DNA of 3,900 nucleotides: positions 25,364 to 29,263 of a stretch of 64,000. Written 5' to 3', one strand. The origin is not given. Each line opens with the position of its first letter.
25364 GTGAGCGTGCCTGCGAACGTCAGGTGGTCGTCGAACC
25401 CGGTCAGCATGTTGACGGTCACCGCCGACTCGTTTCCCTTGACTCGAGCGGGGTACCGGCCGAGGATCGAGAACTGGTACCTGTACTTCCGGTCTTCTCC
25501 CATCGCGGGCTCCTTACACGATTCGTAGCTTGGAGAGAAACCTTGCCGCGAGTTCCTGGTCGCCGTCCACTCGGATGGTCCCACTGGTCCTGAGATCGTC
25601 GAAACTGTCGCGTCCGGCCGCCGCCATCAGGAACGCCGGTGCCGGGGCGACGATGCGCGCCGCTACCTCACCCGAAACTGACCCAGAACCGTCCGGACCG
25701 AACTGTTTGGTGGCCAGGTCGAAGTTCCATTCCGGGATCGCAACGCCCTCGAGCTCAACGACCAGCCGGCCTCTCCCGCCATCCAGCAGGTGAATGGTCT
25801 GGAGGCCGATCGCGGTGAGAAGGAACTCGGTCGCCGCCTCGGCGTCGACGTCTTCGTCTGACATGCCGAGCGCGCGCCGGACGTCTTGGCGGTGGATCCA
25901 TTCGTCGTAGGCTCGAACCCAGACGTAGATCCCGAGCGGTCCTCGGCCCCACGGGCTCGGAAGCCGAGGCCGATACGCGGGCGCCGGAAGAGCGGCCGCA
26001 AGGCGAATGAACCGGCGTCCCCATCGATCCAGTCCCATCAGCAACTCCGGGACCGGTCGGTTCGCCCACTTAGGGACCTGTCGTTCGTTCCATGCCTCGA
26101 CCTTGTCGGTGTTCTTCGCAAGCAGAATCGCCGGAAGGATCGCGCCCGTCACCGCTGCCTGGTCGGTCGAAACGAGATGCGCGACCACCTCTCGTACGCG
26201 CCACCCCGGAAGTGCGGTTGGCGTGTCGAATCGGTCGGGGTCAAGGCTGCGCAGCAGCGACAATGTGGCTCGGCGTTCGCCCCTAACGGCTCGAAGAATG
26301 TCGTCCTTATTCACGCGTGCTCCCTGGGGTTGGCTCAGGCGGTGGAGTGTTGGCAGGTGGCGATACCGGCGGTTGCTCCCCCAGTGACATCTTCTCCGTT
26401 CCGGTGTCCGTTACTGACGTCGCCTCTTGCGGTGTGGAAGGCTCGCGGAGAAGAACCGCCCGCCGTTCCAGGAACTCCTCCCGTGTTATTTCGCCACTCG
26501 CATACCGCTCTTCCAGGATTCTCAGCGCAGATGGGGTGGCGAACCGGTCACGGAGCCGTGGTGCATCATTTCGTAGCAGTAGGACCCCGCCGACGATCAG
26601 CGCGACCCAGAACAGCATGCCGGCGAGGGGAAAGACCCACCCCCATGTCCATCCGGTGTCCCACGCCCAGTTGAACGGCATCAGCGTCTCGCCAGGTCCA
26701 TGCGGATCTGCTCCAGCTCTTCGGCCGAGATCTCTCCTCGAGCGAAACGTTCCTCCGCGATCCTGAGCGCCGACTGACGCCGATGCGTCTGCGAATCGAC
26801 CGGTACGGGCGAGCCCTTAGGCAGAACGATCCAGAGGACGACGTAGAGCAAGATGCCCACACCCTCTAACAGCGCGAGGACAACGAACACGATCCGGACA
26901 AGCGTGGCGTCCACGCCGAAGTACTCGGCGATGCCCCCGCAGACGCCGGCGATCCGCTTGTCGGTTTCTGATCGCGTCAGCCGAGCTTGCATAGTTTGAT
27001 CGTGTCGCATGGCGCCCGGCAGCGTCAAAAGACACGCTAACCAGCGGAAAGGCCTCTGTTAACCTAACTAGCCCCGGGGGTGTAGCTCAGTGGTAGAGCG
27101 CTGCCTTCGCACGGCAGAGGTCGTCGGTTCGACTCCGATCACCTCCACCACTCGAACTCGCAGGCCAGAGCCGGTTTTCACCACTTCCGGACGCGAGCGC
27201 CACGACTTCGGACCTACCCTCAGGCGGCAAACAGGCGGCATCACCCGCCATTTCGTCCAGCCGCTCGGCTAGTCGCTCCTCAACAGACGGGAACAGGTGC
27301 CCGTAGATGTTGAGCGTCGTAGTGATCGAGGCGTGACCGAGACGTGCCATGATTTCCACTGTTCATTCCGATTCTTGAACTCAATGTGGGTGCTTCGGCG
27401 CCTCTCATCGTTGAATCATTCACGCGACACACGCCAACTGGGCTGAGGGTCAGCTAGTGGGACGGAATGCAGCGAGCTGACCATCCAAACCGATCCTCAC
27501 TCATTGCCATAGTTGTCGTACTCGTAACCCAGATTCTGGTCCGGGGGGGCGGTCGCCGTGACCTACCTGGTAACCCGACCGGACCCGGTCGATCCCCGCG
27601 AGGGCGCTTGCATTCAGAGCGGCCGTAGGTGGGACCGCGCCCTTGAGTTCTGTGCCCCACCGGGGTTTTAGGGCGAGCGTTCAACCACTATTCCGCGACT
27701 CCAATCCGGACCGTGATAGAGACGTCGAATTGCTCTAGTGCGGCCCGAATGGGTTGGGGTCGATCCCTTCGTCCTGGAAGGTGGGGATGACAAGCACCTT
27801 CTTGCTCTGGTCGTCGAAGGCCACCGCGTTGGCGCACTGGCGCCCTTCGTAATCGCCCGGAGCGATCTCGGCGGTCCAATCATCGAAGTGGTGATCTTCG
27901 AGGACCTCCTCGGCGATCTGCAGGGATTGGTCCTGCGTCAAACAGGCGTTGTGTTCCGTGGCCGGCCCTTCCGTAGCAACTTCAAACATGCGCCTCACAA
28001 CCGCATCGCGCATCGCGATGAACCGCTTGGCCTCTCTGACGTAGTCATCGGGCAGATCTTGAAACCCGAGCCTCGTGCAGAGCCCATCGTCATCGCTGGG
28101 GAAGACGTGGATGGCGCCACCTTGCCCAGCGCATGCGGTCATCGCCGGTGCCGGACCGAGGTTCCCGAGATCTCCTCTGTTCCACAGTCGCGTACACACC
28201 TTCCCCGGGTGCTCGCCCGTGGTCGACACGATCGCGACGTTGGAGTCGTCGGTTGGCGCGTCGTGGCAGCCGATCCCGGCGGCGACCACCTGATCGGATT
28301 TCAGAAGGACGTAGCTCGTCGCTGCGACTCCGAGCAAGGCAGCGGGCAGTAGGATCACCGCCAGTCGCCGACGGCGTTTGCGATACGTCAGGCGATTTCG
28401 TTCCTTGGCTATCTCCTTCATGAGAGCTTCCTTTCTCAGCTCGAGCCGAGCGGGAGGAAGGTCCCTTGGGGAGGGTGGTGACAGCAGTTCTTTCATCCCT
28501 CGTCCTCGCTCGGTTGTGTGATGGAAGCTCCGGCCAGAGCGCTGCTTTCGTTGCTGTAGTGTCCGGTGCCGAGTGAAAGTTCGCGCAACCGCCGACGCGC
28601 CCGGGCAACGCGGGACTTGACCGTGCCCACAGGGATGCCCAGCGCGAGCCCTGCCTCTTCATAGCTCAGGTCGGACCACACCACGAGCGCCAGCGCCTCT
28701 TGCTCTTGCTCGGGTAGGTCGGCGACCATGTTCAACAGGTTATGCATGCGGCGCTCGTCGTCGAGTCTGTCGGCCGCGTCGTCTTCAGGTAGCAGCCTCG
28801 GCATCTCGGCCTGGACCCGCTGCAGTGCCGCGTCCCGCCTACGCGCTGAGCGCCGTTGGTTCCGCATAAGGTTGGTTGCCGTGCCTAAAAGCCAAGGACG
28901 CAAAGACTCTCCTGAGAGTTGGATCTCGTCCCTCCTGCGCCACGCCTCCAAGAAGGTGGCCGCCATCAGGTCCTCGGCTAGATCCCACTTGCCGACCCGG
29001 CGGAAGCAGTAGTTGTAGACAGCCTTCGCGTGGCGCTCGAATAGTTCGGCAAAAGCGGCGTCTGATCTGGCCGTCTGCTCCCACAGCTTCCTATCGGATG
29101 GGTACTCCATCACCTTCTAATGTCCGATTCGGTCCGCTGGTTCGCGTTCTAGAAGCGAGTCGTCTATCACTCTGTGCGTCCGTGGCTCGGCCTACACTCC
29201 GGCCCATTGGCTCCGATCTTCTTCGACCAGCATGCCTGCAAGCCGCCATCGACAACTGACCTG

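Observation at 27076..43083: About 16 kb island inserted in tRNA-Ala(CGC), bounded by a 40-nt repeat of the tRNA 3' half, with a destroyed integrase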

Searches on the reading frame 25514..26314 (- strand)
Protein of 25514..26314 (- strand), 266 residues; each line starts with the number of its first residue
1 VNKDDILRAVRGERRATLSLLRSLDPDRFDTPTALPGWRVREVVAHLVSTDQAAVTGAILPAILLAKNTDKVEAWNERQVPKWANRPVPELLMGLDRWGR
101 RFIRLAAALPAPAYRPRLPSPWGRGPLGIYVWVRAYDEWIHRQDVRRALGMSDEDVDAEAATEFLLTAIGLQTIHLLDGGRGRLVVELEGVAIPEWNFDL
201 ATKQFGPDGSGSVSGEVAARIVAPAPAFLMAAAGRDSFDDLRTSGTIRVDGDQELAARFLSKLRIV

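Call 8: search_protein_families(library=pfam, proteins=[window:25514-26314:-], max_evalue=0.01)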
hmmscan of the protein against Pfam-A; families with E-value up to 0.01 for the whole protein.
window:25514-26314:- (266 aa): 4 families
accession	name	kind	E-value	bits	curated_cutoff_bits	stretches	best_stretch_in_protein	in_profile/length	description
PF11716.13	MDMPI_N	-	4.4e-19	70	24.2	1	11-146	2-140/140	Mycothiol maleylpyruvate isomerase N-terminal domain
PF12867.12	DinB_2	-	6.8e-07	30.2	24.8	1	12-143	4-126/128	DinB superfamily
PF07398.16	MDMPI_C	-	2.8e-05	25.2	29.5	1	162-258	25-90/90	MDMPI C-terminal domain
PF05163.17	DinB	-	0.0041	17.5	23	1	5-53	7-55/165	DinB family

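Call 12: find_related_loci(query=window:25514-26314:-, collection=genome_contigs, flank=10000)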
Query window:25514-26314:- (266 aa) in genome_contigs; peptide patterns used: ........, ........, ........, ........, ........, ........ (x = any residue, [..] = any of these).
83 stretches matched a pattern; 6 encode a relative of the query (tblastn E <= 1e-3); 6 distinct loci.
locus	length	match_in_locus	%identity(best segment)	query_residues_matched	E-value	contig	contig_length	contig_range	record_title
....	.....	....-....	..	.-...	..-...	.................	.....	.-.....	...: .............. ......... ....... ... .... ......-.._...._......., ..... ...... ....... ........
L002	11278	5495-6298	67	2-266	1e-124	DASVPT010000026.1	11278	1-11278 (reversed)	MAG TPA_asm: Actinomycetota bacterium isolate SMAG_U3186 k141_195787, whole genome shotgun sequence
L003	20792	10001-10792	57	1-266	2e-96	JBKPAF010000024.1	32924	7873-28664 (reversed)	MAG: Actinomycetota bacterium isolate GB_HAYS_MAG_00013 GB_HAYS_000000689225, whole genome shotgun sequence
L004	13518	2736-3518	60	1-266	1e-94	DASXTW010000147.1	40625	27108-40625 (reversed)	MAG TPA_asm: Actinomycetota bacterium isolate SMAG_U4702 k141_637759, whole genome shotgun sequence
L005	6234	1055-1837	52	1-266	8e-84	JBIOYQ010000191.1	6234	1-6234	MAG: Actinomycetota bacterium isolate MAG026 k127_5114005, whole genome shotgun sequence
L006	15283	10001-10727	56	1-265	7e-72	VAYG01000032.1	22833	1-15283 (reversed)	MAG: Actinobacteria bacterium isolate AC_52 14_1009_16_40cm_scaffold_12661, whole genome shotgun sequence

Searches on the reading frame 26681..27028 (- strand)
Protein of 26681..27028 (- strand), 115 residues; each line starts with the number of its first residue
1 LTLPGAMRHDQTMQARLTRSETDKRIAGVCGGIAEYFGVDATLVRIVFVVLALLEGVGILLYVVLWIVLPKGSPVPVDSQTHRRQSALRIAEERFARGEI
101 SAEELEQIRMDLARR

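Call 8: search_protein_families(library=pfam, proteins=[window:26681-27028:-], max_evalue=0.01)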
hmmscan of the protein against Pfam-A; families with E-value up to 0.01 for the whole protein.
window:26681-27028:- (115 aa): 2 families
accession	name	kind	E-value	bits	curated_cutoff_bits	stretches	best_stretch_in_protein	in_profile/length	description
PF04024.17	PspC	-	2.4e-26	91.7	25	1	16-71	2-57/58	PspC domain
PF09851.14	SHOCT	-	1.2e-05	25.4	27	1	87-112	2-27/28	Short C-terminal domain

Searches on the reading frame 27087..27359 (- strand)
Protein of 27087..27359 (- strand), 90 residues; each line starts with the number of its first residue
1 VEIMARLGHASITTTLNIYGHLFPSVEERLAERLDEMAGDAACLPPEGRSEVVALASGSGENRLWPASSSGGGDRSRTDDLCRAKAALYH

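Call 7: search_protein_families(library=pfam, proteins=[window:27087-27359:-], max_evalue=0.01)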
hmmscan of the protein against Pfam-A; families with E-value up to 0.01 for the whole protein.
window:27087-27359:- (90 aa): 0 families

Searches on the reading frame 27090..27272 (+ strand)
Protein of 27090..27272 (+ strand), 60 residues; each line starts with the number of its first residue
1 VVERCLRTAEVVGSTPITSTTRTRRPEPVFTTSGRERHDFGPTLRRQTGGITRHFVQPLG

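Call 94: search_protein_families(library=pfam, proteins=[window:27090-27272:+], max_evalue=0.1)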
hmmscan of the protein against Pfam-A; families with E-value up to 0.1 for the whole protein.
window:27090-27272:+ (60 aa): 0 families

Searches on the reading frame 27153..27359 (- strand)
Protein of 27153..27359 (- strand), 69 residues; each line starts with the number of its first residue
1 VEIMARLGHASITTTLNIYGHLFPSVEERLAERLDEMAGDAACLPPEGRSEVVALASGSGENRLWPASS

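Call 27: find_homologous_proteins(query=window:27153-27350:-, max_evalue=0.01)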
Query seq(66 aa) (66 aa): 7 proteins with E <= 0.01 among 8 candidates.
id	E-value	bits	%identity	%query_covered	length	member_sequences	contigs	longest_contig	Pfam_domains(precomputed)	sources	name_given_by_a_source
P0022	6.6e-8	50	79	50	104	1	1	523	-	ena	-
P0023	1.7e-7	49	63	73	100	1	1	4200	PF00589.28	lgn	-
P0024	1.2e-6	46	64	71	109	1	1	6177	PF00589.28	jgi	jgi:hypothetical protein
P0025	3.6e-6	45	69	55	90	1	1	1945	PF00589.28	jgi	jgi:integrase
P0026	8.8e-6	44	80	45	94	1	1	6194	-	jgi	jgi:integrase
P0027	3.2e-5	42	64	65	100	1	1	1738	-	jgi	jgi:hypothetical protein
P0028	5.2e-5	41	76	44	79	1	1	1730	PF00589.28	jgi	jgi:integrase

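Call 29: find_encoding_contigs(protein=P0027, flank=10000)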
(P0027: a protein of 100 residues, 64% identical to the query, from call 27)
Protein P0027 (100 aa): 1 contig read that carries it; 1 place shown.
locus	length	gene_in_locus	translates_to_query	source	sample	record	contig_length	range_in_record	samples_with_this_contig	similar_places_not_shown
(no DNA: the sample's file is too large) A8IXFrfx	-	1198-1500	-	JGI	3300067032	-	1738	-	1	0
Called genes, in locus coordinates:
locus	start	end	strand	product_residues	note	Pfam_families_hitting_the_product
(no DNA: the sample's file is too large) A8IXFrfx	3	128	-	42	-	?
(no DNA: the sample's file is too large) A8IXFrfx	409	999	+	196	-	-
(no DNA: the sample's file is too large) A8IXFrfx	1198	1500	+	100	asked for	-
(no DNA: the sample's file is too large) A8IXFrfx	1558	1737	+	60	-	?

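Call 60: find_encoding_contigs(protein=P0024, flank=10000)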
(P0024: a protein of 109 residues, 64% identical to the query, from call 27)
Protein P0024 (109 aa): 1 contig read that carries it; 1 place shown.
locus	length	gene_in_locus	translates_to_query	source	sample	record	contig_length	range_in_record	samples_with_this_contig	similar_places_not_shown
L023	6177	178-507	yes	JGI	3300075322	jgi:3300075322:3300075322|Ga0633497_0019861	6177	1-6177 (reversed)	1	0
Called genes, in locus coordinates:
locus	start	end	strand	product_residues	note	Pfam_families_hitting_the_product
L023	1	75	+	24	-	?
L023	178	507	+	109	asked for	PF00589:Phage_integrase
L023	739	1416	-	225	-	-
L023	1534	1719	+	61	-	-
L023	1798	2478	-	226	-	PF12587:DUF3761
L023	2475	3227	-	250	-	-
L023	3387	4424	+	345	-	PF14020:DUF4236, PF21545:T7SS_EccA1_N (faint), PF13174:TPR_6 (faint), PF13428:TPR_14 (faint), PF13432:TPR_16 (faint)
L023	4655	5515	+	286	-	-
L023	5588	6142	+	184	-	-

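Call 61: find_encoding_contigs(protein=P0023, flank=10000)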
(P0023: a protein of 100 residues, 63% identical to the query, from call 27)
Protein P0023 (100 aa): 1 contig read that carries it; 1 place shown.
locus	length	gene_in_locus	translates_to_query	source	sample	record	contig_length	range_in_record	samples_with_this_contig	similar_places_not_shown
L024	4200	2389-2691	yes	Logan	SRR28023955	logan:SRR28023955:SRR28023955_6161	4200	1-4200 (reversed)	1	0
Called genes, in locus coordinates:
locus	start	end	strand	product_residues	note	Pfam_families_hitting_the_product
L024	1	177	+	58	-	?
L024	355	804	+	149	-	PF12728:HTH_17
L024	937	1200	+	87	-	-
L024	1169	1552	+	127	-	PF01909:NTP_transf_2, PF18765:Polbeta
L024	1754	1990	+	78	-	-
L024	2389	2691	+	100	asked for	PF00589:Phage_integrase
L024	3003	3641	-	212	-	PF00072:Response_reg, PF00196:GerE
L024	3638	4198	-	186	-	?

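Call 69: search_protein_families(library=phrogs, proteins=[window:27153-27359:-], max_evalue=0.01)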
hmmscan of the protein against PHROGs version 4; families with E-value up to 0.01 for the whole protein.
seq(69 aa): 3 families
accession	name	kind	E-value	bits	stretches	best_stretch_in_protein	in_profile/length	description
phrog_1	-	integration and excision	3.1e-07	31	1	2-43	415-457/611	integrase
phrog_7685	-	integration and excision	0.00021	21.9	1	2-37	203-238/240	integrase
phrog_216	-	integration and excision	0.00032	20.9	1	3-43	206-245/301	integrase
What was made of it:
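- On Tyrosine recombinase (Pfam PF00589) - the stub: Homology rests on calls 27 and 69.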

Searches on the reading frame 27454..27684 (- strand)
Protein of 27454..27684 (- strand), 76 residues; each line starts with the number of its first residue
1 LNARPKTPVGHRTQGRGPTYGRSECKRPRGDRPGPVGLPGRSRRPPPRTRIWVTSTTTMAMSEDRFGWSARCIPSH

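Call 20: search_protein_families(library=pfam, proteins=[window:27454-27684:-], max_evalue=0.1)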
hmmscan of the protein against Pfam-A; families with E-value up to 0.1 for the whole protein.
window:27454-27684:- (76 aa): 0 families

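Call 69: search_protein_families(library=phrogs, proteins=[window:27454-27684:-], max_evalue=0.01)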
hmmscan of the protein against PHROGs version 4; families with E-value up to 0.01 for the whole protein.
window:27454-27684:- (76 aa): 0 families

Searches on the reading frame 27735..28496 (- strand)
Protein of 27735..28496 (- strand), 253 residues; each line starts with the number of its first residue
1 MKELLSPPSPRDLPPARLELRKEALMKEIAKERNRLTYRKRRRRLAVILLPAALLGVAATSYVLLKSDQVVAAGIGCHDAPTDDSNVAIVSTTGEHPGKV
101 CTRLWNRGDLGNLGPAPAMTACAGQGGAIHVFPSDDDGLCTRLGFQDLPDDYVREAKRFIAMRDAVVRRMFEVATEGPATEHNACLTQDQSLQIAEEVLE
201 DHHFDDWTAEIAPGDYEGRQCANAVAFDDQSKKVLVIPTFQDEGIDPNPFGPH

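Call 7: search_protein_families(library=pfam, proteins=[window:27735-28496:-], max_evalue=0.01)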
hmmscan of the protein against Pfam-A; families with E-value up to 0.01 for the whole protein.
window:27735-28496:- (253 aa): 0 families

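Call 47: search_protein_families(library=pfam, proteins=[window:27735-28496:-], max_evalue=1)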
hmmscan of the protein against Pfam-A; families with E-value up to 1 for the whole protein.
window:27735-28496:- (253 aa): 0 families

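Call 58: search_protein_families(library=ncbifam, proteins=[window:27735-28496:-], max_evalue=0.001)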
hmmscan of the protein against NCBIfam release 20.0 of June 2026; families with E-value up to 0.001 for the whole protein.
window:27735-28496:- (253 aa): 0 families

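Call 66: search_solved_structures(query=window:27735-28496:-, max_evalue=0.1)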
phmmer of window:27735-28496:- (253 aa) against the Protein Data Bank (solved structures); distinct sequences matched with E-value up to 0.1: 0.

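Call 69: search_protein_families(library=phrogs, proteins=[window:27735-28496:-], max_evalue=0.01)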
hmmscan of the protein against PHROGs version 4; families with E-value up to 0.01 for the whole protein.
window:27735-28496:- (253 aa): 0 families

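Call 95: search_protein_families(library=padloc, proteins=[window:27735-28496:-], max_evalue=0.001)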
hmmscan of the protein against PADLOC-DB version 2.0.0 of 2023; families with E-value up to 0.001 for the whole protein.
window:27735-28496:- (253 aa): 0 families

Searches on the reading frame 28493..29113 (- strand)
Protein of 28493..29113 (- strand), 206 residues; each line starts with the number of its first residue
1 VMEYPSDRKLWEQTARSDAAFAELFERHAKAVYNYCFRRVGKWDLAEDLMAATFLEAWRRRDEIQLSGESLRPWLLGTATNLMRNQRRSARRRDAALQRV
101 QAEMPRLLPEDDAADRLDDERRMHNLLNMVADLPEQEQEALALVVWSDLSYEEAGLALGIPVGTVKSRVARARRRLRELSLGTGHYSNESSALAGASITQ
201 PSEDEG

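Call 7: search_protein_families(library=pfam, proteins=[window:28493-29113:-], max_evalue=0.01)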
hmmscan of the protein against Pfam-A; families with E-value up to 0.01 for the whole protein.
window:28493-29113:- (206 aa): 4 families
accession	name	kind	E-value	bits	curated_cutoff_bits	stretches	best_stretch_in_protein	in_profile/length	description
PF08281.18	Sigma70_r4_2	-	3.5e-15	55.8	25.7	1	125-176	3-54/54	Sigma-70, region 4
PF04542.20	Sigma70_r2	-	2.1e-14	53.5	24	1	24-93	1-71/71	Sigma-70 region 2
PF04545.22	Sigma70_r4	-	3.3e-11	42.9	24.1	1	131-178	3-50/50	Sigma-70, region 4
PF07638.17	Sigma70_ECF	-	0.0055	17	21.1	0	75-177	75-180/185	ECF sigma factor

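Call 58: search_protein_families(library=ncbifam, proteins=[window:28493-29113:-], max_evalue=0.001)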
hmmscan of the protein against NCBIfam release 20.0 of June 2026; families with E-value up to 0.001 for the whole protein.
window:28493-29113:- (206 aa): 74 families (the best 25 are shown)
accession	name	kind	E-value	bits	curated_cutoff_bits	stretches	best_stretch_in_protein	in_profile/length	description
NF007227.0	PRK09645.1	subfamily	3.4e-26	92.2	202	1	14-178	8-168/177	sigma-70 family RNA polymerase sigma factor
TIGR02937.1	sigma70-ECF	superfamily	7.1e-25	87.5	42.9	1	20-178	2-163/165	sigma-70 family RNA polymerase sigma factor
NF009172.0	PRK12519.1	subfamily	2.7e-23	82.5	222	1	2-179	11-188/194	RNA polymerase sigma factor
TIGR02983.1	SigE-fam_strep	subfamily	4.4e-23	81.9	141.55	1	17-179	4-157/162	SigE family RNA polymerase sigma factor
TIGR02985.1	Sig70_bacteroi1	subfamily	8.9e-23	81.3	126.4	1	20-178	2-160/162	RNA polymerase sigma-70 factor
NF009164.0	PRK12511.1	equivalog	5e-22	78.3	185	1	44-183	29-162/182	RNA polymerase sigma factor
TIGR02950.1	SigM_subfam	subfamily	7e-22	78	147.95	1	22-179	3-157/159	RNA polymerase sigma factor, SigM family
NF009166.1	PRK12513.1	equivalog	1.4e-21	77.1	206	1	6-179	8-185/193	RNA polymerase sigma factor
TIGR02952.1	Sig70_famx2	equivalog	2.7e-21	76.2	206.45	1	15-178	7-168/170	ECF subfamily RNA polymerase sigma factor, BldN family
NF009168.0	PRK12515.1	subfamily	1.1e-20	74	236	1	5-184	7-183/189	RNA polymerase sigma factor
NF009199.0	PRK12547.1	subfamily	4.6e-20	71.8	219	1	40-180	27-160/184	RNA polymerase sigma factor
NF009198.0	PRK12546.1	equivalog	7.1e-20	71.5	270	1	28-179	16-160/188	RNA polymerase sigma factor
TIGR02989.1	Sig-70_gvs1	subfamily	4.3e-19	69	124.55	1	20-178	2-156/158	RNA polymerase sigma-70 factor, Rhodopirellula/Verrucomicrobium family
NF007216.0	PRK09638.1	equivalog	4.6e-19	68.8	194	1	17-177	16-171/180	RNA polymerase sigma factor SigY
NF007229.0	PRK09647.1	equivalog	1.3e-18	67.1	265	1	19-179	44-201/220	RNA polymerase sigma factor SigE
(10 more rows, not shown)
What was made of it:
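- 28493..29113 (-): ECF-type sigma-70 factor. Sigma70_r2/r4_2, call 7; TIGR02937 87.5 bits (cut-off 42.9), call 58.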

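Call 95: search_protein_families(library=padloc, proteins=[window:28493-29113:-], max_evalue=0.001)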
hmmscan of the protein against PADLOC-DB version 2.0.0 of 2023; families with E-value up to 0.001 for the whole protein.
window:28493-29113:- (206 aa): 0 families
